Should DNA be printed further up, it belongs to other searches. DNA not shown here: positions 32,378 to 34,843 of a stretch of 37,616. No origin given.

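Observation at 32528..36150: otsA translationally coupled to a Cdc48/VCP-like double-ring AAA ATPase whose D1 domain is degenerate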

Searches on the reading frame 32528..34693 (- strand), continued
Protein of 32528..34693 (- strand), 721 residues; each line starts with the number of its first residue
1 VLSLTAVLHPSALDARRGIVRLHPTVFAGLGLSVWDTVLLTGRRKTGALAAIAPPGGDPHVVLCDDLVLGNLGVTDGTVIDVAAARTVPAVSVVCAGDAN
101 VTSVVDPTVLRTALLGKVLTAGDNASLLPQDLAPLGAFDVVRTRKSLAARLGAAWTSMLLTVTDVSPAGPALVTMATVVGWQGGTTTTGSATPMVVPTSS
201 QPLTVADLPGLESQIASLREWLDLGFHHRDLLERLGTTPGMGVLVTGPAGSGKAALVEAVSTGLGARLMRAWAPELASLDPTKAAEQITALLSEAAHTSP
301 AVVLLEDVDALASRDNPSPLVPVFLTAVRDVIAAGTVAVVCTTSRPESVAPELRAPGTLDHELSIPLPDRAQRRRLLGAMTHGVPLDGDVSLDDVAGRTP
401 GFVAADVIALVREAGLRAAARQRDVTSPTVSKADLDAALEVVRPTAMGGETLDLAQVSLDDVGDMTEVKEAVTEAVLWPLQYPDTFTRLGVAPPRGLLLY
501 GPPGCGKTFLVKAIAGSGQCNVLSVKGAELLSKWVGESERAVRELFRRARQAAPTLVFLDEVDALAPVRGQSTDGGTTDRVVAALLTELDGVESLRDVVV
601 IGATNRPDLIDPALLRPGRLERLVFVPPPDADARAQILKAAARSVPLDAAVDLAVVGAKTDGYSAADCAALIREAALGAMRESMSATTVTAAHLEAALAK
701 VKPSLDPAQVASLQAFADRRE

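Call 17: find_related_loci(query=A1, collection=genome_contigs, flank=8000)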
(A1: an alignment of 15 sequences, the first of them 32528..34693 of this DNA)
Query A1 (721 aa) in genome_contigs; peptide patterns used: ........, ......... (x = any residue, [..] = any of these).
600 stretches matched a pattern (row limit reached: there are more); 555 encode a relative of the query (tblastn E <= 1e-3); the best 80 are kept; 80 distinct loci.
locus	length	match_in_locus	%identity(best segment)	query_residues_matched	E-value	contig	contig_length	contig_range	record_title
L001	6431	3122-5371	65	1-720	0e+0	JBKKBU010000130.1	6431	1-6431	MAG: Mycobacteriales bacterium isolate swi_bin.373 S1Ck127_3107284_flag_0_multi_7.2971_len_6431, whole genome shotgun se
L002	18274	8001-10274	61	2-720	0e+0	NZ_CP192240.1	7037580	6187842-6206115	Verrucosispora sp. TAA-831 chromosome, complete genome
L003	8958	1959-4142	62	2-717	0e+0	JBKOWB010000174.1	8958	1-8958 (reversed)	MAG: Actinomycetota bacterium isolate GM_EKS_MAG_00028 GM_EKS_000001674333, whole genome shotgun sequence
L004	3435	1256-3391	64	14-721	0e+0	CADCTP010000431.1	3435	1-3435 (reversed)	MAG: uncultured Corynebacteriales bacterium isolate AVDCRST_MAG41 genome assembly, contig: NODE8875, whole genome shotgu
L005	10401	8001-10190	61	2-721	0e+0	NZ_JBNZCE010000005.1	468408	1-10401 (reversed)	Actinoplanes sp. G11-F43 G11-F43scaffold5, whole genome shotgun sequence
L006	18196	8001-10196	62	2-721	0e+0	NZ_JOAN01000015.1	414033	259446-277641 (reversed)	Micromonospora chokoriensis strain NRRL B-24750 contig15.1, whole genome shotgun sequence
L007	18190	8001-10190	61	2-721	0e+0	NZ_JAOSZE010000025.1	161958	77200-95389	Actinoplanes sp. KI2 25, whole genome shotgun sequence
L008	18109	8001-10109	60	2-706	0e+0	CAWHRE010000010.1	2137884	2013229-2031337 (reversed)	MAG: uncultured Actinomycetota bacterium isolate MFD06714.bin.2.140 genome assembly, contig: contig_9827, whole genome s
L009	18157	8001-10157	62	2-710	0e+0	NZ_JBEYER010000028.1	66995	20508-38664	Micromonospora sp. NPDC007271 NPDC007271_112_H7.ctg-0028, whole genome shotgun sequence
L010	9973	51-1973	63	93-720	0e+0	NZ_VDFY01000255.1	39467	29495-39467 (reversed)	Micromonospora orduensis strain S2509 NODE_55_length_39467_cov_11.6495_ID_109, whole genome shotgun sequence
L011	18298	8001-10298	68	2-720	0e+0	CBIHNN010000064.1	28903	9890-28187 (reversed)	MAG TPA_asm: uncultured Micromonosporaceae bacterium isolate SRR18156202_binner123_Refined_13 genome assembly, contig: E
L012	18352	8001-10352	57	2-720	0e+0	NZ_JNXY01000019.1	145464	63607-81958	Catenuloplanes japonicus strain NRRL B-16061 contig19.1, whole genome shotgun sequence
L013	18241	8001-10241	50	2-720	0e+0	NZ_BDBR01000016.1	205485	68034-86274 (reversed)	Nocardia salmonicida NBRC 13393, whole genome shotgun sequence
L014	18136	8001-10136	52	2-720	0e+0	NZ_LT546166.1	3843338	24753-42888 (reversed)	Mycolicibacter icosiumassiliensis strain 8WA6, whole genome shotgun sequence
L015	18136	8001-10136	53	1-717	0e+0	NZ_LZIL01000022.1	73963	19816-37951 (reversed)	Mycobacterium sp. 852014-52450_SCH5900713 contig_29, whole genome shotgun sequence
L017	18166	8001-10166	52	2-718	0e+0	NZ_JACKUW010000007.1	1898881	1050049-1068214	Mycolicibacterium sediminis strain DSM 45643 MSED-DSM45643DSM45643_contig000019, whole genome shotgun sequence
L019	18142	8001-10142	51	1-720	0e+0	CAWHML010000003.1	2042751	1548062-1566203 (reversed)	MAG: uncultured Actinomycetota bacterium isolate MFD09603.bin.1.108 genome assembly, contig: contig_15681, whole genome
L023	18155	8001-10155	54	2-720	0e+0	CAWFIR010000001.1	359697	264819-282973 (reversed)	MAG: uncultured Actinomycetota bacterium isolate MFD01872.bin.2.284 genome assembly, contig: contig_112352, whole genome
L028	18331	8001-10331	59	2-720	0e+0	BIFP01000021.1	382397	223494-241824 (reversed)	Micromonosporaceae bacterium KJ-029 DNA, scaffold21_cov22, whole genome shotgun sequence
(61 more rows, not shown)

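Call 19: find_encoding_contigs(protein=P0016, flank=7000, max_places=2)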
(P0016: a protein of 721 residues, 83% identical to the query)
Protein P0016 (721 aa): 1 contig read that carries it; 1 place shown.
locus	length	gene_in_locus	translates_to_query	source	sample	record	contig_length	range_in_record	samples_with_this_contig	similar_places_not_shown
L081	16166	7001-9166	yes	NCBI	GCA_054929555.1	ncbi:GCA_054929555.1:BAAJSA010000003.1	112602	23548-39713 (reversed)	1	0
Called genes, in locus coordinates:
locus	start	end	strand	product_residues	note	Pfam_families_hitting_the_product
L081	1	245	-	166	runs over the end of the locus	-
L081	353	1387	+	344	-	PF01471:PG_binding_1, PF03734:YkuD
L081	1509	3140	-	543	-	PF00118:Cpn60_TCP1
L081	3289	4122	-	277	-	PF00149:Metallophos, PF12850:Metallophos_2 (faint)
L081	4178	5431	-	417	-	PF00291:PALP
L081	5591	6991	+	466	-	PF00982:Glyco_transf_20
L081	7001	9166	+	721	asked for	PF02359:CDC48_N, PF00004:AAA, PF05496:RuvB_N (faint), PF05729:NACHT (faint), PF07728:AAA_5 (faint), PF17862:AAA_lid_3, PF00004:AAA, PF17862:AAA_lid_3, +4 more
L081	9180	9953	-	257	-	PF02358:Trehalose_PPase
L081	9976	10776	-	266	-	PF13399:LytR_C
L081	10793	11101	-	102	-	PF11662:DUF3263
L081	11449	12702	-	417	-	PF02812:ELFV_dehydrog_N, PF00208:ELFV_dehydrog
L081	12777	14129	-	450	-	PF02470:MlaD, PF11887:Mce4_CUP1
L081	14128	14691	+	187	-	PF05163:DinB, PF04978:MST, PF11716:MDMPI_N (weak), PF12867:DinB_2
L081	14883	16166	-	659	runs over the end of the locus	PF00512:HisKA, PF02518:HATPase_c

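Call 20: find_encoding_contigs(protein=P0039, flank=7000, max_places=2)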
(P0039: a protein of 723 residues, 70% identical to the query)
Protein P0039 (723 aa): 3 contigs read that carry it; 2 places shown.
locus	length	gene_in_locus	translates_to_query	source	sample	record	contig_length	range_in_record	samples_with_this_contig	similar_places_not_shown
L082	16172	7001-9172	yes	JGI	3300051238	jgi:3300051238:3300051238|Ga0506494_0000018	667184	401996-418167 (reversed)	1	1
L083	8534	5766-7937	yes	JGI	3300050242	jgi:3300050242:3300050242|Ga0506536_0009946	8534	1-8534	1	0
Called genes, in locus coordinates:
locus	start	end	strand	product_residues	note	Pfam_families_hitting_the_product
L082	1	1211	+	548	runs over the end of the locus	PF13625:Helicase_C_3, PF00270:DEAD (weak), PF04851:ResIII, PF16203:ERCC3_RAD25_C, PF00271:Helicase_C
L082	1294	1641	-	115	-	-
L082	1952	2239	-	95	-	PF14542:Acetyltransf_CG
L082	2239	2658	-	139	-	-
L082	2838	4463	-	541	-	PF00118:Cpn60_TCP1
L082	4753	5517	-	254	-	PF00378:ECH_1, PF16113:ECH_2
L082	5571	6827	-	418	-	PF05810:NinF (weak), PF00291:PALP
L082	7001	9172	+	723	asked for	PF02359:CDC48_N (weak), PF03215:Rad17 (faint), PF00004:AAA, PF00910:RNA_helicase (faint), PF01637:ATPase_2 (faint), PF17862:AAA_lid_3 (weak), PF00004:AAA, PF17862:AAA_lid_3, +9 more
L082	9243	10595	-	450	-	PF13399:LytR_C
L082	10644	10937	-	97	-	PF11662:DUF3263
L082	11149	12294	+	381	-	PF08240:ADH_N, PF00107:ADH_zinc_N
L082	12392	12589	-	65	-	PF08940:DUF1918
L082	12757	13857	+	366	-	-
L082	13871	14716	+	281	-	-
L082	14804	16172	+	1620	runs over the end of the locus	PF21075:GDH_ACT1, PF21073:GDH_HM1, PF21076:GDH_ACT2, PF21079:GDH_HM2, PF21077:GDH_ACT3, PF21078:GDH_HM3, PF05088:Bac_GDH_CD, PF21074:GDH_C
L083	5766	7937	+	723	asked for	PF02359:CDC48_N (weak), PF03215:Rad17 (faint), PF00004:AAA, PF00910:RNA_helicase (faint), PF01637:ATPase_2 (faint), PF17862:AAA_lid_3 (weak), PF00004:AAA, PF17862:AAA_lid_3, +9 more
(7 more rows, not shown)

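Call 21: find_encoding_contigs(protein=P0080, flank=7000, max_places=2)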
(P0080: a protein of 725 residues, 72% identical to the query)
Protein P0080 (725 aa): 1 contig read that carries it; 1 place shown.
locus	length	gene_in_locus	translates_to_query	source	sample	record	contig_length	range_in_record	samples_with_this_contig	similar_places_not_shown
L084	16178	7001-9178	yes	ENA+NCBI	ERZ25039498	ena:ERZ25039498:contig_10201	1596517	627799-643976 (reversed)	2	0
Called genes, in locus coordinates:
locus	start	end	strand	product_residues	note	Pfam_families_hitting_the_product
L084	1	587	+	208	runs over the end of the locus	PF00485:PRK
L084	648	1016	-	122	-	PF22503:DUF6992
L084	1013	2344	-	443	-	PF01546:Peptidase_M20, PF07687:M20_dimer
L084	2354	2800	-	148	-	PF02643:DUF192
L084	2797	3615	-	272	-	PF00149:Metallophos, PF12850:Metallophos_2 (weak)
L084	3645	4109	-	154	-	PF01243:PNPOx_N, PF16242:Pyrid_ox_like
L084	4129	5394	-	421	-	PF05810:NinF (faint), PF00291:PALP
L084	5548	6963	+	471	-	PF00982:Glyco_transf_20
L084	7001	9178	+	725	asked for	PF02359:CDC48_N (weak), PF05673:DUF815 (faint), PF00004:AAA, PF01443:Viral_helicase1 (faint), PF05729:NACHT (faint), PF17862:AAA_lid_3, PF00004:AAA, PF17862:AAA_lid_3, +4 more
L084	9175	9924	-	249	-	PF02358:Trehalose_PPase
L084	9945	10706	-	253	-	PF13399:LytR_C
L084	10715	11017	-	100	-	PF11662:DUF3263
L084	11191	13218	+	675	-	PF09992:NAGPA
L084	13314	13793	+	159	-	-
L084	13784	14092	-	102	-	PF00208:ELFV_dehydrog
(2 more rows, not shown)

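Call 22: find_related_loci(query=A1, collection=metagenome_contigs, flank=6000)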
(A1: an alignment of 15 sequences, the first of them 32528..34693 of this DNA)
Query A1 (721 aa) in metagenome_contigs; peptide patterns used: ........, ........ (x = any residue, [..] = any of these).
600 stretches matched a pattern (row limit reached: there are more); 558 encode a relative of the query (tblastn E <= 1e-3); the best 80 are kept; 80 distinct loci.
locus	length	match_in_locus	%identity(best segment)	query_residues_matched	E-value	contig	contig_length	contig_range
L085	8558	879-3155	60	2-721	0e+0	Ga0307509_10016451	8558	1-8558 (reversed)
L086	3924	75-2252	62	2-721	0e+0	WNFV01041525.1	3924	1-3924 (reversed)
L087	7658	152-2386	54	1-717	0e+0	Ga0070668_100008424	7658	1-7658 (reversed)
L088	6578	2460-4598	53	1-717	0e+0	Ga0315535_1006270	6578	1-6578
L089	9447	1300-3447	52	1-717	0e+0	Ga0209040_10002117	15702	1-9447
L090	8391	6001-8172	53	2-719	0e+0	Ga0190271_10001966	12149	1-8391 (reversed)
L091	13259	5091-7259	36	17-719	5e-143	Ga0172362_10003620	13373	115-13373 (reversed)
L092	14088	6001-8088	37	14-719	8e-137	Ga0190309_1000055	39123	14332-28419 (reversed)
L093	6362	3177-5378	36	14-720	2e-137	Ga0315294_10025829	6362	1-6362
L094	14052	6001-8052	36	14-705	2e-136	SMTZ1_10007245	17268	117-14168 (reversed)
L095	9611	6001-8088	36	14-719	2e-136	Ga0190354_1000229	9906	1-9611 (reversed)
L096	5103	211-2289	38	14-706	1e-135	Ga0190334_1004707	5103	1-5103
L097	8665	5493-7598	35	7-718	2e-134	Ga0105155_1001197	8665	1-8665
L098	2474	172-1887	40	160-721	6e-142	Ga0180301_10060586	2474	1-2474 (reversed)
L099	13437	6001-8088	36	14-719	1e-132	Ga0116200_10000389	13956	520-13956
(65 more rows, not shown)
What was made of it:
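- Tried and rejected: Genome and metagenome collection scans with the Cpa alignment (calls 17, 22).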

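Call 23: find_encoding_contigs(protein=P0024, flank=7000, max_places=1)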
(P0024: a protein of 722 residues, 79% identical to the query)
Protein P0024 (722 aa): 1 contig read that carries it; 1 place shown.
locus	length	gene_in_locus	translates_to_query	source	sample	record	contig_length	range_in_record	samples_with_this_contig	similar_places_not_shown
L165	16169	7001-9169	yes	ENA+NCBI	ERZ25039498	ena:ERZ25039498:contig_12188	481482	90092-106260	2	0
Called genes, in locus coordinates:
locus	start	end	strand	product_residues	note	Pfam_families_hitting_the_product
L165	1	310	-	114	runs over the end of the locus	-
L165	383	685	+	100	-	-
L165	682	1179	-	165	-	-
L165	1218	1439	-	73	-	-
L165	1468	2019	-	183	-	PF05685:Uma2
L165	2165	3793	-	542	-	PF00118:Cpn60_TCP1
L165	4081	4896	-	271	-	PF00149:Metallophos, PF12850:Metallophos_2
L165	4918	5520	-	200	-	-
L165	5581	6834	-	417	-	PF00291:PALP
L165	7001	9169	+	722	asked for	PF02359:CDC48_N, PF00004:AAA, PF07728:AAA_5 (faint), PF13191:AAA_16 (faint), PF13401:AAA_22 (faint), PF17862:AAA_lid_3, PF00004:AAA, PF17862:AAA_lid_3, +1 more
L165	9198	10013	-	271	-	PF13399:LytR_C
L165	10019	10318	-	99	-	PF11662:DUF3263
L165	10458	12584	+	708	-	PF09992:NAGPA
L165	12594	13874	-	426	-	PF02812:ELFV_dehydrog_N, PF00208:ELFV_dehydrog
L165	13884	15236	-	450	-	PF02470:MlaD, PF11887:Mce4_CUP1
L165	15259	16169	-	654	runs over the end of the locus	PF00512:HisKA, PF02518:HATPase_c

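Call 24: find_encoding_contigs(protein=P0029, flank=7000, max_places=1)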
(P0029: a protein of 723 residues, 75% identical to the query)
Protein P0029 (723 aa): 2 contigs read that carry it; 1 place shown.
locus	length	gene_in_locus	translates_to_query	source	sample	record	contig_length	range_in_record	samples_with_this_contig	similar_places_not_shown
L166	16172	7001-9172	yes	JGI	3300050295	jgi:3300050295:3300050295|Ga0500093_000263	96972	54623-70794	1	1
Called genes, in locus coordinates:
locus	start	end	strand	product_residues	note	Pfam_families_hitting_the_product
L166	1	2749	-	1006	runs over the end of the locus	-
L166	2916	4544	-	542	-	PF00118:Cpn60_TCP1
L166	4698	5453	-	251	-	PF00149:Metallophos, PF12850:Metallophos_2 (weak)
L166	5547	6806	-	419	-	PF00291:PALP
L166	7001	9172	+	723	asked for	PF02359:CDC48_N (weak), PF00004:AAA, PF05496:RuvB_N (faint), PF05729:NACHT (faint), PF07728:AAA_5 (faint), PF17862:AAA_lid_3, PF00004:AAA, PF17862:AAA_lid_3, +4 more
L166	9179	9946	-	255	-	PF02358:Trehalose_PPase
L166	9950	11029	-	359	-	PF13399:LytR_C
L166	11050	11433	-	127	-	PF11662:DUF3263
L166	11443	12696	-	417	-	PF02812:ELFV_dehydrog_N, PF00208:ELFV_dehydrog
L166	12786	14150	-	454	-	PF02470:MlaD, PF11887:Mce4_CUP1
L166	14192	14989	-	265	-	PF14518:Haem_oxygenas_2 (weak)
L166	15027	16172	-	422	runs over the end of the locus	-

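Call 25: find_encoding_contigs(protein=P0092, flank=7000, max_places=1)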
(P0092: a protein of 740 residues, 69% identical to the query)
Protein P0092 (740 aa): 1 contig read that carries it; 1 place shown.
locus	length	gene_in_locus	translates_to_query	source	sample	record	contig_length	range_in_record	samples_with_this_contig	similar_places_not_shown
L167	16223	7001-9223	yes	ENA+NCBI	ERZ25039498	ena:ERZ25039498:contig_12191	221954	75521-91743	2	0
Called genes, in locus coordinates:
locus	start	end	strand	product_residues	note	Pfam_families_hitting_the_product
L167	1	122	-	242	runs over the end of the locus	PF09844:DUF2071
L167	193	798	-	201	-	PF28474:DUF8412, PF13376:OmdA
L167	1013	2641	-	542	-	PF00118:Cpn60_TCP1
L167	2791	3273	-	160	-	PF16242:Pyrid_ox_like, PF01243:PNPOx_N (weak)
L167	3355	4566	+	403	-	PF00999:Na_H_Exchanger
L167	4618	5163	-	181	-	PF04239:DUF421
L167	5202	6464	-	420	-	PF05810:NinF (weak), PF00291:PALP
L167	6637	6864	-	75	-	-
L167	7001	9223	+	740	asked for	PF02359:CDC48_N (weak), PF25199:nSTAND_NTPase5 (faint), PF13191:AAA_16 (weak), PF13401:AAA_22 (faint), PF00004:AAA, PF17862:AAA_lid_3, PF00004:AAA, PF17862:AAA_lid_3, +4 more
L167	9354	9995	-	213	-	PF13399:LytR_C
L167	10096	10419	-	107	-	-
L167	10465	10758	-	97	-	PF11662:DUF3263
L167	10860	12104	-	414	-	PF02812:ELFV_dehydrog_N, PF00208:ELFV_dehydrog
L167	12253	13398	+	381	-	PF08240:ADH_N, PF00107:ADH_zinc_N, PF13602:ADH_zinc_N_2 (weak)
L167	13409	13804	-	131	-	-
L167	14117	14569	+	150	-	PF14539:DUF4442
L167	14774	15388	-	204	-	-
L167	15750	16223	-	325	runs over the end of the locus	-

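Call 26: find_encoding_contigs(protein=P0068, flank=7000, max_places=1)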
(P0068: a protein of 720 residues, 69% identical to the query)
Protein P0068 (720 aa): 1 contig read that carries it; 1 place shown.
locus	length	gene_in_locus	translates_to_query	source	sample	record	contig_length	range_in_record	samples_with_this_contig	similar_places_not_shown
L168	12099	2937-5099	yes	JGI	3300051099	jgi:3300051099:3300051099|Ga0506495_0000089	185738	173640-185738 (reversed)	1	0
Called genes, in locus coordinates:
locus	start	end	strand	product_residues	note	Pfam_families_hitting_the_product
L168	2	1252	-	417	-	?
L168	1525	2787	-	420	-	PF00291:PALP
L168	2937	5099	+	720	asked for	PF02359:CDC48_N (weak), PF00004:AAA, PF01637:ATPase_2 (faint), PF05496:RuvB_N (faint), PF05729:NACHT (faint), PF17862:AAA_lid_3, PF00004:AAA, PF17862:AAA_lid_3, +6 more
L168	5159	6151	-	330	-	PF13399:LytR_C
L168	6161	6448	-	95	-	PF11662:DUF3263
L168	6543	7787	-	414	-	PF02812:ELFV_dehydrog_N, PF00208:ELFV_dehydrog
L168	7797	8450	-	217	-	PF09997:DUF2238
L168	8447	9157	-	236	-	-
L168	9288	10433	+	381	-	PF08240:ADH_N, PF13602:ADH_zinc_N_2 (faint), PF00107:ADH_zinc_N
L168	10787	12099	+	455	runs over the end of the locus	PF00722:Glyco_hydro_16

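Call 31: find_encoding_contigs(protein=P0082, flank=7000, max_places=1)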
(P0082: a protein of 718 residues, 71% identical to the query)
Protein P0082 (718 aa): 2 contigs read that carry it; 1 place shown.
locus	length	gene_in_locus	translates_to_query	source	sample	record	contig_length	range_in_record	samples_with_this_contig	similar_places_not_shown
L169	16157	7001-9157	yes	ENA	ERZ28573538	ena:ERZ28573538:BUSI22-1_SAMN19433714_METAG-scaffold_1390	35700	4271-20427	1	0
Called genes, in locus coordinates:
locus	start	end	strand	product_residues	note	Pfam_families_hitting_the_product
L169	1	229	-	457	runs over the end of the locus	PF00232:Glyco_hydro_1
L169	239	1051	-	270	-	PF00149:Metallophos, PF12850:Metallophos_2 (weak)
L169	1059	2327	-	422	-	PF00291:PALP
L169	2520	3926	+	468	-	PF00982:Glyco_transf_20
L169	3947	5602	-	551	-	PF03824:NicO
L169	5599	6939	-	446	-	PF14559:TPR_19 (faint), PF13414:TPR_11 (faint), PF13424:TPR_12 (faint), PF13428:TPR_14 (faint), PF00515:TPR_1 (faint), PF07719:TPR_2 (faint), PF13174:TPR_6 (faint), PF13432:TPR_16 (weak), +3 more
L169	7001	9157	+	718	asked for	PF02359:CDC48_N, PF00004:AAA, PF05496:RuvB_N (faint), PF05729:NACHT (faint), PF17862:AAA_lid_3, PF00004:AAA, PF13191:AAA_16 (weak), PF17862:AAA_lid_3, +2 more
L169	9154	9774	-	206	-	PF01243:PNPOx_N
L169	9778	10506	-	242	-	PF02358:Trehalose_PPase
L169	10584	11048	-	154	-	PF13399:LytR_C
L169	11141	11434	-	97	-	PF11662:DUF3263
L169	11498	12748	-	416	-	PF02812:ELFV_dehydrog_N, PF00208:ELFV_dehydrog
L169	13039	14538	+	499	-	PF01946:Thi4 (faint), PF07992:Pyr_redox_2 (weak), PF13738:Pyr_redox_3 (faint), PF00070:Pyr_redox (faint), PF13450:NAD_binding_8 (faint), PF00743:FMO-like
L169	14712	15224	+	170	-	-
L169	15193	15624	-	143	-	PF00903:Glyoxalase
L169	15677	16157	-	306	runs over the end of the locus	PF08240:ADH_N, PF00107:ADH_zinc_N, PF13602:ADH_zinc_N_2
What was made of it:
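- It is separated from otsA by two opposite-strand genes in L169 (call 31).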

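Call 32: find_encoding_contigs(protein=P0119, flank=7000, max_places=1)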
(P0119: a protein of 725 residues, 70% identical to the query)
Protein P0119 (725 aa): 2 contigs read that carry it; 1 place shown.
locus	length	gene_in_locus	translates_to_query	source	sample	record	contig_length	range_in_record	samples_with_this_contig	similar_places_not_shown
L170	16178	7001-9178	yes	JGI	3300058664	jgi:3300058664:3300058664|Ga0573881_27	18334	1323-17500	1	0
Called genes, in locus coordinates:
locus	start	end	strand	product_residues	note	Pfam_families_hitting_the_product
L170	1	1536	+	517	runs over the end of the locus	PF02720:DUF222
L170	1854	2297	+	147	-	-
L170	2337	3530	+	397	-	PF07690:MFS_1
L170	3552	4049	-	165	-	PF02643:DUF192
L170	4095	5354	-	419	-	PF05810:NinF (weak), PF00291:PALP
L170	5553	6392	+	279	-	PF00982:Glyco_transf_20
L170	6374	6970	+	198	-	PF00982:Glyco_transf_20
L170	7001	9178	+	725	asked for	PF02359:CDC48_N (weak), PF00004:AAA, PF01443:Viral_helicase1 (faint), PF07728:AAA_5 (faint), PF13173:AAA_14 (faint), PF17862:AAA_lid_3, PF00004:AAA, PF17862:AAA_lid_3, +4 more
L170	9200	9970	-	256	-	PF02358:Trehalose_PPase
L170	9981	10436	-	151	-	PF00720:SSI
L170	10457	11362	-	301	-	PF13399:LytR_C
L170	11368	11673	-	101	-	PF11662:DUF3263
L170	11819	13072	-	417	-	PF02812:ELFV_dehydrog_N, PF00208:ELFV_dehydrog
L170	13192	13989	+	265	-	-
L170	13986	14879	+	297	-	PF01073:3Beta_HSD, PF01370:Epimerase, PF04321:RmlD_sub_bind, PF16363:GDP_Man_Dehyd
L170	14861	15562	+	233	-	PF00535:Glycos_transf_2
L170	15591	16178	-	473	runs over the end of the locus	?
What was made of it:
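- cpa persists without otsA in 5 of 14 loci, and with a split otsA in L170 (calls 23-26, 32).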
